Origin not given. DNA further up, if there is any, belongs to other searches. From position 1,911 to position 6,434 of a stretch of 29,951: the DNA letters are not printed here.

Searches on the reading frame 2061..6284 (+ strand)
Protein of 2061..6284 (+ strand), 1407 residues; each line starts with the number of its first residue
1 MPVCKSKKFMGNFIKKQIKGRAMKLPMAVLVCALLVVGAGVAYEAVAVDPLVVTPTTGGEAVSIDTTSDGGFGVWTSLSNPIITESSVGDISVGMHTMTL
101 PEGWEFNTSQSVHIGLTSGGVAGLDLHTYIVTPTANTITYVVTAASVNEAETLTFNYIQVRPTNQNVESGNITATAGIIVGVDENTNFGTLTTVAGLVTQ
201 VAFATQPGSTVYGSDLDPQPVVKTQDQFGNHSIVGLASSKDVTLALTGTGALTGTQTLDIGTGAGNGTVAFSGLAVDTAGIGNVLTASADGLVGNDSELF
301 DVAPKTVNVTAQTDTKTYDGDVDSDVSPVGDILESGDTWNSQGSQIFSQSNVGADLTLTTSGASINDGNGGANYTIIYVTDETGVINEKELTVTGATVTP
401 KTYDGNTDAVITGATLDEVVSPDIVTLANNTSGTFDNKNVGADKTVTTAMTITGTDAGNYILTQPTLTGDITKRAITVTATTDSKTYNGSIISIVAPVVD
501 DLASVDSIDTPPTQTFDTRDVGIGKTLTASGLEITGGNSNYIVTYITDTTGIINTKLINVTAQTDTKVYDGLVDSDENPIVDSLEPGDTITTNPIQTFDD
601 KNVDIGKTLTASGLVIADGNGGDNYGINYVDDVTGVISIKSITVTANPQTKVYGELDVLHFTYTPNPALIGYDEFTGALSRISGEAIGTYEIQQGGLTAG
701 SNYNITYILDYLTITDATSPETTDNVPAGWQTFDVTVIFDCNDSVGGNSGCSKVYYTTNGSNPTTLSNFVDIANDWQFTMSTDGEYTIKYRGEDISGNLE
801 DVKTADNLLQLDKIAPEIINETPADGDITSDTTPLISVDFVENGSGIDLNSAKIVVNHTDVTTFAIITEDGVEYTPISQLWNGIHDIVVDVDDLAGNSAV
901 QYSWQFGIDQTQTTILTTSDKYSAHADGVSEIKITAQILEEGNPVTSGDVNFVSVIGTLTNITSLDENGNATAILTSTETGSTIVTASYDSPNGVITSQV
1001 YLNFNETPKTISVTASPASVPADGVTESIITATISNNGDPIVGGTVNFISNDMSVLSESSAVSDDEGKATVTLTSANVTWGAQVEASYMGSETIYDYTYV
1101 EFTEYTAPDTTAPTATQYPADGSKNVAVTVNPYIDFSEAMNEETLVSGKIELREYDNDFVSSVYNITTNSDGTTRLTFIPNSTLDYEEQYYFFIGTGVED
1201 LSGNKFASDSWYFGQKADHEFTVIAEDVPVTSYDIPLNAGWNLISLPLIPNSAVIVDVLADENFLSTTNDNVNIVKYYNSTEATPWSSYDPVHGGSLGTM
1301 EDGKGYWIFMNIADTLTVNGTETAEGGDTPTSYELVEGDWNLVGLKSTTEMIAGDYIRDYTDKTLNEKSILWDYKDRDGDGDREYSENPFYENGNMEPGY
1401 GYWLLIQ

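Call 9: search_protein_families(library=pfam, proteins=[window:2061-6284:+], max_evalue=0.01)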
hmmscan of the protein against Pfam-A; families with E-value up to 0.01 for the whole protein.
window:2061-6284:+ (1407 aa): 7 families
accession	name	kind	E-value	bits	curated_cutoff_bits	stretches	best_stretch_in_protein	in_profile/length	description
PF18657.6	YDG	-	4.3e-36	123.5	25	4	388-466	2-84/85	YDG domain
PF02369.22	Big_1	-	9.2e-16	58.2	34.9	2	1011-1089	2-81/93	Bacterial Ig-like domain (group 1)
PF18676.6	MBG_2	-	1.2e-13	51.9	25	1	642-708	1-67/72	MBG domain (YGX type)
PF13205.12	Big_5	-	2.3e-13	51.2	23.6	1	1109-1212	1-102/105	Bacterial Ig-like domain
PF09134.16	Invasin_D3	-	1.4e-11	45.2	33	2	1008-1103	2-96/98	Invasin, domain 3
PF19077.6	Big_13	-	0.00023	22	27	1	827-909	22-101/102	Bacterial Ig-like domain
PF13287.12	Fn3_assoc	-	0.0013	19.2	23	1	752-804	10-56/59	Fn3 associated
